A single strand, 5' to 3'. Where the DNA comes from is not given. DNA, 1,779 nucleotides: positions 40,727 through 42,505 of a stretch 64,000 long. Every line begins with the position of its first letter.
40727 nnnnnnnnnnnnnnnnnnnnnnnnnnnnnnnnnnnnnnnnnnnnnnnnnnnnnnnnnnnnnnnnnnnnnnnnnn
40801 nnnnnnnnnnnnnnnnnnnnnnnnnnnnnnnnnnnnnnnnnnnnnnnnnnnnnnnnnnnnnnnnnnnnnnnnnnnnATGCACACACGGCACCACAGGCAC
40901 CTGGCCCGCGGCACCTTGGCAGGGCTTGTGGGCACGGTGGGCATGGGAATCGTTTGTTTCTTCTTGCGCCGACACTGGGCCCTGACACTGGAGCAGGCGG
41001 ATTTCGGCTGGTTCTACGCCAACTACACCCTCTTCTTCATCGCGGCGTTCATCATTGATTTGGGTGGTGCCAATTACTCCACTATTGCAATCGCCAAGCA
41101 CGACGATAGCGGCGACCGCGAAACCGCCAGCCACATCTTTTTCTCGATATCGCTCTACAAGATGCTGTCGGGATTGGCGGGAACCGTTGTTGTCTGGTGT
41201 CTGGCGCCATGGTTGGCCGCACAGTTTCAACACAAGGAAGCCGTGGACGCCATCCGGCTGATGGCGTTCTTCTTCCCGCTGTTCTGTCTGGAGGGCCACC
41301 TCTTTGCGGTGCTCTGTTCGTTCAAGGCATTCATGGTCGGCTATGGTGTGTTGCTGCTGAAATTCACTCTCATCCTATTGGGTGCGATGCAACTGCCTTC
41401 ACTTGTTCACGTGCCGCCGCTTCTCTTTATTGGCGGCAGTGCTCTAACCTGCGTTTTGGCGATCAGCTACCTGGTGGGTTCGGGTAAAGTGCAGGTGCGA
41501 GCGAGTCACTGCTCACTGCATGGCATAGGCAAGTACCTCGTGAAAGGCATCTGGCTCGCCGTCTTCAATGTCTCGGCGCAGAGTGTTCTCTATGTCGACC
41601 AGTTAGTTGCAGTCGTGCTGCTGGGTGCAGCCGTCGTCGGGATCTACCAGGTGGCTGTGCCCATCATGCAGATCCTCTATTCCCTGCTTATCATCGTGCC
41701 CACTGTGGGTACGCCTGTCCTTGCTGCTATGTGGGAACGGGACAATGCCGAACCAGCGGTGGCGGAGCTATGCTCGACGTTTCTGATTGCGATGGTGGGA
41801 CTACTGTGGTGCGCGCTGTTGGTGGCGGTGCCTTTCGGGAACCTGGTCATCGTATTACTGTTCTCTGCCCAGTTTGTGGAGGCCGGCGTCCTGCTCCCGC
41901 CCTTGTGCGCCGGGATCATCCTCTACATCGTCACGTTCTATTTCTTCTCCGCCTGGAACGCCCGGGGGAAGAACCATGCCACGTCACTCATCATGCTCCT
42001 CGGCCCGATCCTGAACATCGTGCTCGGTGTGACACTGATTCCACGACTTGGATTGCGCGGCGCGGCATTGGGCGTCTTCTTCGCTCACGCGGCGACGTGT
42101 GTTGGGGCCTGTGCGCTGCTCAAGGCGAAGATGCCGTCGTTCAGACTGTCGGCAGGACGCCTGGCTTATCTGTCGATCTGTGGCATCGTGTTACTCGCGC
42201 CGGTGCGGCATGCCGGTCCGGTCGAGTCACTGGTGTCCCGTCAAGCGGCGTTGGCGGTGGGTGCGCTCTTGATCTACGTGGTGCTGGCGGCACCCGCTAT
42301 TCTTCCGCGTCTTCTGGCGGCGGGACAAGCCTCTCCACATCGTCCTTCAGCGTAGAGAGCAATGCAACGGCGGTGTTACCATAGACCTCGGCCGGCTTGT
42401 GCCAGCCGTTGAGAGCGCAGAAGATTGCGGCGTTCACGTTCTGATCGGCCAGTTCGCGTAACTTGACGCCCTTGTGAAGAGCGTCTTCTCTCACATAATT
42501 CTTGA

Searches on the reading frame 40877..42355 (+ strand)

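Call 53: search_protein_families(library=pfam, proteins=[window:40877-42355:+], max_evalue=0.00001)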
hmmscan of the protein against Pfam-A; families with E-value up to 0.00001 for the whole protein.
window:40877-42355:+ (492 aa): 2 families
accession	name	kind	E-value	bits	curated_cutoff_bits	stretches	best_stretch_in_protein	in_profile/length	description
PF01943.22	Polysacc_synt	-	1.4e-11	44.8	28.2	1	18-285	10-273/274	Polysaccharide biosynthesis protein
PF13440.11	Polysacc_synt_3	-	5.5e-07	29.5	23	1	38-335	6-290/293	Polysaccharide biosynthesis protein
